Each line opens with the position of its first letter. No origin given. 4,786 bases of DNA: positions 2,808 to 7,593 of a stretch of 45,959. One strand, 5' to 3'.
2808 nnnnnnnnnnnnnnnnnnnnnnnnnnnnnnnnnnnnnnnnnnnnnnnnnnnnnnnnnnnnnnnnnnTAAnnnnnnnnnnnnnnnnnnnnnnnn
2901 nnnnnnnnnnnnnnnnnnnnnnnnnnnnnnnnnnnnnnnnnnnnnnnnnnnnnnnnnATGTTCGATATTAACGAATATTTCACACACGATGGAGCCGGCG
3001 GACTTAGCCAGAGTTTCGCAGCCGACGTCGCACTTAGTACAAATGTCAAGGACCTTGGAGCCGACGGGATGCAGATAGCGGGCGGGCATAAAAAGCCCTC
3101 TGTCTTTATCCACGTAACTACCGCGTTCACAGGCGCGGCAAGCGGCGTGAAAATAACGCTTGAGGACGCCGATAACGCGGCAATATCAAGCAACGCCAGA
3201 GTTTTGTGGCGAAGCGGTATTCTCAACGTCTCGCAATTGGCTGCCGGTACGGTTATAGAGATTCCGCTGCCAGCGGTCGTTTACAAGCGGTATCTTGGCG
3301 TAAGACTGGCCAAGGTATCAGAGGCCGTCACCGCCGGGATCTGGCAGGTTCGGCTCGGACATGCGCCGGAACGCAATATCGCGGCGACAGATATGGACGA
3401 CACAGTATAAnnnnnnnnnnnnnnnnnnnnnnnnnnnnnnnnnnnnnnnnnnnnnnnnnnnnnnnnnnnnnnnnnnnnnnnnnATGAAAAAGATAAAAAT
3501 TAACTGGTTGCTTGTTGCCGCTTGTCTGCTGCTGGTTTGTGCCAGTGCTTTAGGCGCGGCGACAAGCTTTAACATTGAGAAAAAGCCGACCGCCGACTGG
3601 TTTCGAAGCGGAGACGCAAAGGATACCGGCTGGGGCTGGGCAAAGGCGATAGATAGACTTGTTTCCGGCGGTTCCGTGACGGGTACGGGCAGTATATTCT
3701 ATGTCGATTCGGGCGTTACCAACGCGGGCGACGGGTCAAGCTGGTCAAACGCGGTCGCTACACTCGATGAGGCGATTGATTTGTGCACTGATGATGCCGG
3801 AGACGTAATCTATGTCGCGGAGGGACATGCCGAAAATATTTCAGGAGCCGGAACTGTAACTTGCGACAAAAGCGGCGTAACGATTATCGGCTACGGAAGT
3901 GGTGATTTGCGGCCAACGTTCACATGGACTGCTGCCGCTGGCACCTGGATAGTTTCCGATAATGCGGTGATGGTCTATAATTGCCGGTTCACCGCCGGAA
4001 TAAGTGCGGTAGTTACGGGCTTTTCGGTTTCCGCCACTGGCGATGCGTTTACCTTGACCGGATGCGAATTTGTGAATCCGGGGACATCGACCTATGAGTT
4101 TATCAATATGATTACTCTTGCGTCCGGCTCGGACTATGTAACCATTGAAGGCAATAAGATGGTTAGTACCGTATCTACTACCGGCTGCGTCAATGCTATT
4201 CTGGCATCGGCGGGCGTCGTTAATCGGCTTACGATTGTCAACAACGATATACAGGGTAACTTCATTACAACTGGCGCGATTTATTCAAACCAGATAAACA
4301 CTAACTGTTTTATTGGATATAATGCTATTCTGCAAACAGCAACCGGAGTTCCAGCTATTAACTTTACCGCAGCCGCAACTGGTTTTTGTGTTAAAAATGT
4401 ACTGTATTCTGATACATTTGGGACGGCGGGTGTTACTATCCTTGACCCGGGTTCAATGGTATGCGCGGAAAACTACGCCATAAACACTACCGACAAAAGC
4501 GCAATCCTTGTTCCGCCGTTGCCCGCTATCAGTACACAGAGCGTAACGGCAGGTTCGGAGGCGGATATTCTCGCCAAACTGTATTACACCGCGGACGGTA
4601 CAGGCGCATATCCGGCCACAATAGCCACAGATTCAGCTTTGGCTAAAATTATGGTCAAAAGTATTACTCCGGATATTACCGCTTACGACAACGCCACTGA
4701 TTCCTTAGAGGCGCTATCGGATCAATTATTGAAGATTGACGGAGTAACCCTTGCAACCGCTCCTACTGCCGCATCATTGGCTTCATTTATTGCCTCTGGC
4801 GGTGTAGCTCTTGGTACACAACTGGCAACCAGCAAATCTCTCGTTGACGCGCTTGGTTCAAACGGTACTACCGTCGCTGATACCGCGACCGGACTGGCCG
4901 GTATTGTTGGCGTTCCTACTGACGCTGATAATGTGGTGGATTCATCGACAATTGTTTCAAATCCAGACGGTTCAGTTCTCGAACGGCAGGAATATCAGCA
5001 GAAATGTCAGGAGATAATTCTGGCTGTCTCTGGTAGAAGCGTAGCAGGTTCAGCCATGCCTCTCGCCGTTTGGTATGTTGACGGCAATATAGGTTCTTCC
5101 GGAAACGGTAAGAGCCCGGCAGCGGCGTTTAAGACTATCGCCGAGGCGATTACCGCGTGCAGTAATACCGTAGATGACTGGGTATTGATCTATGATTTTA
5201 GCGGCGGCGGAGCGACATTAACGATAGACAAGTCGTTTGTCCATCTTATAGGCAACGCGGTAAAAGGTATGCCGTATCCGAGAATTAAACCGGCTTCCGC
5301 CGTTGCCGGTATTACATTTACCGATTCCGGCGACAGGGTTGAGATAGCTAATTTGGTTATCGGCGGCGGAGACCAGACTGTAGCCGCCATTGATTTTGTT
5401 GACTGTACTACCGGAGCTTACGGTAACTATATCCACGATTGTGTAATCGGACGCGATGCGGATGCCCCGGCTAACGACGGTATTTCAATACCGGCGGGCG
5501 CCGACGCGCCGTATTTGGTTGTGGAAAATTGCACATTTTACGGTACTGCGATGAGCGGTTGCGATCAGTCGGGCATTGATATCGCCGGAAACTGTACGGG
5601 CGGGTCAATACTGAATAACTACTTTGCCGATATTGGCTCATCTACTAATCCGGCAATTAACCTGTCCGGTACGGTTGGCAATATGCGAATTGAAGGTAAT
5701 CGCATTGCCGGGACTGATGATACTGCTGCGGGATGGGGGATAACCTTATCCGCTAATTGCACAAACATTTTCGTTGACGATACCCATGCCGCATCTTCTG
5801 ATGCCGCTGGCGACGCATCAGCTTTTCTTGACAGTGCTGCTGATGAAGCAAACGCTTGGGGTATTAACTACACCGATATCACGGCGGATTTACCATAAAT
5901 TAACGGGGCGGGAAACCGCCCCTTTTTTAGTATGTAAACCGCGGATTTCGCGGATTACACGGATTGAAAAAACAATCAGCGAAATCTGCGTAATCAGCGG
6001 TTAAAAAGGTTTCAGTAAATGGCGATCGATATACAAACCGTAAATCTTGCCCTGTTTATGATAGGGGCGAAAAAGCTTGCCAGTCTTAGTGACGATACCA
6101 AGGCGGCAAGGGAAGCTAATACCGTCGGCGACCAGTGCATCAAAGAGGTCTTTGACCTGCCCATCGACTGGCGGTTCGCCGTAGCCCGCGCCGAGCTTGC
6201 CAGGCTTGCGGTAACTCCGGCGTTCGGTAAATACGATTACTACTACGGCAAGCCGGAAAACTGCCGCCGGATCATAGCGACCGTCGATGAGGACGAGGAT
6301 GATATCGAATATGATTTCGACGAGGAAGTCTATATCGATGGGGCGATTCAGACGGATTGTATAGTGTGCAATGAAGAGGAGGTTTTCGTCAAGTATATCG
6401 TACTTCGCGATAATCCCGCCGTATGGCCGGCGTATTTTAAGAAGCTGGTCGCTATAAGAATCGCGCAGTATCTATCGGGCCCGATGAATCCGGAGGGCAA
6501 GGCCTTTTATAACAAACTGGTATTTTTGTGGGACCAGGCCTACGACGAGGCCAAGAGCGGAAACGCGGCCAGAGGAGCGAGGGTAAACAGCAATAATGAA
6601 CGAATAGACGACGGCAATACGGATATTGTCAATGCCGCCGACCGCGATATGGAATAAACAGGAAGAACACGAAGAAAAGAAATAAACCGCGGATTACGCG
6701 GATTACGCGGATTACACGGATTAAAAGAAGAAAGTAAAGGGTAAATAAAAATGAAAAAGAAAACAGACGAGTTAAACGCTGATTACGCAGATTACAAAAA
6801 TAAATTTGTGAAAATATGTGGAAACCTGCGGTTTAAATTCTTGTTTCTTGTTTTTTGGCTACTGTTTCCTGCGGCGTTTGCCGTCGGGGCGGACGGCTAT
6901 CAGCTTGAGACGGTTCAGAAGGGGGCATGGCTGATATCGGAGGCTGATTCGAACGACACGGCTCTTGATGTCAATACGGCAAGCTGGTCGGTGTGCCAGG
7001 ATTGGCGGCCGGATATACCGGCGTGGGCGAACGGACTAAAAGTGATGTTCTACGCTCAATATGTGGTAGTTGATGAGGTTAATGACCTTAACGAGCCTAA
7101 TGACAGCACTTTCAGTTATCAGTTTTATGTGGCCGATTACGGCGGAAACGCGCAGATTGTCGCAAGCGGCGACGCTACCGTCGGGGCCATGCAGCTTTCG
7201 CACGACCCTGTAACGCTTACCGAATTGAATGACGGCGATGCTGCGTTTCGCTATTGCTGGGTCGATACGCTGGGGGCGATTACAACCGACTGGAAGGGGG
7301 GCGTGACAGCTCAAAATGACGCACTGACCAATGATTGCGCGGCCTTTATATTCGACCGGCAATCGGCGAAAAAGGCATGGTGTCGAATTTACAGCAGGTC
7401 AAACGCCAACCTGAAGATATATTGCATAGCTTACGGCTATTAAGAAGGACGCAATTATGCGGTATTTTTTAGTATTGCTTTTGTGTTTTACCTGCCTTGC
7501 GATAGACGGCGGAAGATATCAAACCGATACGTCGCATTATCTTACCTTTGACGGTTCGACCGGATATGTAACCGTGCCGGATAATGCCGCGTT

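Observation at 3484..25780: Seven predicted virion/tail proteins carry Sec-type signal-peptide-like N-termini, partly encoded by the repeat elements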

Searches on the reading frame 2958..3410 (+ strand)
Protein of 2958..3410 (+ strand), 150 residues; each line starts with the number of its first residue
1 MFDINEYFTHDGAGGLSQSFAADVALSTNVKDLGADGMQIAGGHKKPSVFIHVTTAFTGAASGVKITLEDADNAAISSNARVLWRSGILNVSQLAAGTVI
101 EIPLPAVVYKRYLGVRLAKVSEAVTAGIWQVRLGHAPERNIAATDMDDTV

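Call 56: search_protein_families(library=pfam, proteins=[window:2958-3410:+], max_evalue=0.01)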
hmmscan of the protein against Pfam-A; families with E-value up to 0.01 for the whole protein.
window:2958-3410:+ (150 aa): 1 family
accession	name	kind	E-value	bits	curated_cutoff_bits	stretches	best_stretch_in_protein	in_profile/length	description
PF21190.3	Bbp16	-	3.9e-14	53.4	27.1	1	24-131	10-113/115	Bbp16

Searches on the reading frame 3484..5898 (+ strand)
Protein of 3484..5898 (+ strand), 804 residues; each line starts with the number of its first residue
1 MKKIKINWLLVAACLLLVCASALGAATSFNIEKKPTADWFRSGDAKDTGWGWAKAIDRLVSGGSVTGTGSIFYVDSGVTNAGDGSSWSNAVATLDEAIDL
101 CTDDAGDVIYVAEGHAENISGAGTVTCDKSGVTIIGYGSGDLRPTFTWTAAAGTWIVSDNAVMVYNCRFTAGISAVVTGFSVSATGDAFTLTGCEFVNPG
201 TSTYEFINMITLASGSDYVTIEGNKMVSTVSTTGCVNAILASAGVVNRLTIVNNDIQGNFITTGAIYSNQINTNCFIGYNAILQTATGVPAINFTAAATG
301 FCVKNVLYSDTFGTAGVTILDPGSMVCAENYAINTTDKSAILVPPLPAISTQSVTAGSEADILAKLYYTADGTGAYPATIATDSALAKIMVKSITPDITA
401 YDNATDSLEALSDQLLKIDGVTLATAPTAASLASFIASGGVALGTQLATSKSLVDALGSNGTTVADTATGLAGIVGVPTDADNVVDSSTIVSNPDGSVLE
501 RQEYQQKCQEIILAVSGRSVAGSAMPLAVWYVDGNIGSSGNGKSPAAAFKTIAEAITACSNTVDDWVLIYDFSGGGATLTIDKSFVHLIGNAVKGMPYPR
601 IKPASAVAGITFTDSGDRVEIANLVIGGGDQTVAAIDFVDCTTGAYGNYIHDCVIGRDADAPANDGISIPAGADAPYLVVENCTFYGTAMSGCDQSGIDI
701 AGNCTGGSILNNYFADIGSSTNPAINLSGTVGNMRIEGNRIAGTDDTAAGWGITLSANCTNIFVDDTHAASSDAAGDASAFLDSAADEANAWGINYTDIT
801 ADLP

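Call 14: search_protein_families(library=pfam, proteins=[window:3484-5898:+], max_evalue=0.01)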
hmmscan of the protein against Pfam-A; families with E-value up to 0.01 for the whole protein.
window:3484-5898:+ (804 aa): 0 families

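Call 15: search_protein_families(library=phrogs, proteins=[window:3484-5898:+], max_evalue=0.01)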
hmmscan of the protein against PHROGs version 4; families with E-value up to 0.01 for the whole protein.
window:3484-5898:+ (804 aa): 0 families

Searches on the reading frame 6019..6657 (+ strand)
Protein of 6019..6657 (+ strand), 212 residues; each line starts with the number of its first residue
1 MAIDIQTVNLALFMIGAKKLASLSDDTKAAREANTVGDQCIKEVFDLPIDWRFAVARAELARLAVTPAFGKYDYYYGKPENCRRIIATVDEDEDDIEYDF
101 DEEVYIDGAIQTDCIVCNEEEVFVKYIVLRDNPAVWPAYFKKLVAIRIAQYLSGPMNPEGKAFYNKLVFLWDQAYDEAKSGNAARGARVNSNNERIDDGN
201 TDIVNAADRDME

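Call 14: search_protein_families(library=pfam, proteins=[window:6019-6657:+], max_evalue=0.01)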
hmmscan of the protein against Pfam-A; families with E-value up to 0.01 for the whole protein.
window:6019-6657:+ (212 aa): 0 families

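Call 15: search_protein_families(library=phrogs, proteins=[window:6019-6657:+], max_evalue=0.01)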
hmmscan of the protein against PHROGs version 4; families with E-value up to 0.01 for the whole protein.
window:6019-6657:+ (212 aa): 2 families
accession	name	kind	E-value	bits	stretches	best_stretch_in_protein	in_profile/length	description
phrog_394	-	tail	7.4e-28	98.3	1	1-183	1-171/190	tail protein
phrog_9239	-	tail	1.3e-07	31.5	1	7-169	7-157/741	tail tubular protein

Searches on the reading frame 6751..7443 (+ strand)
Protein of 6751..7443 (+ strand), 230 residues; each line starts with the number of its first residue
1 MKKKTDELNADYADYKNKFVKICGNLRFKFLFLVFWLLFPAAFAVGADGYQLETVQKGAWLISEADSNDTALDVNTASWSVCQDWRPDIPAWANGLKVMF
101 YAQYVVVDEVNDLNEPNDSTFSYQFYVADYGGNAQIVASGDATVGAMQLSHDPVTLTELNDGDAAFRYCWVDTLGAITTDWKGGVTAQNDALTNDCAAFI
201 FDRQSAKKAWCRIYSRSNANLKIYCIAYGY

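Call 14: search_protein_families(library=pfam, proteins=[window:6751-7443:+], max_evalue=0.01)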
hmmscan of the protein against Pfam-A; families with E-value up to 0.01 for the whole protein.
window:6751-7443:+ (230 aa): 0 families

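Call 15: search_protein_families(library=phrogs, proteins=[window:6751-7443:+], max_evalue=0.01)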
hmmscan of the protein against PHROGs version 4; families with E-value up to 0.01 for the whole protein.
window:6751-7443:+ (230 aa): 0 families

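Call 46: find_related_loci(query=window:6883-7443:+, collection=viral_contigs, flank=1500)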
Query window:6883-7443:+ (186 aa) in viral_contigs; peptide patterns used: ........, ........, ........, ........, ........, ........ (x = any residue, [..] = any of these).
14 stretches matched a pattern; 2 encode a relative of the query (tblastn E <= 1e-3); 2 distinct loci.
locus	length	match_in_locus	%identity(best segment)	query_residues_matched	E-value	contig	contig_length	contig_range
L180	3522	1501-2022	56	7-186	8e-60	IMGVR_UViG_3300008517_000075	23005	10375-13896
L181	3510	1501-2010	54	7-186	2e-58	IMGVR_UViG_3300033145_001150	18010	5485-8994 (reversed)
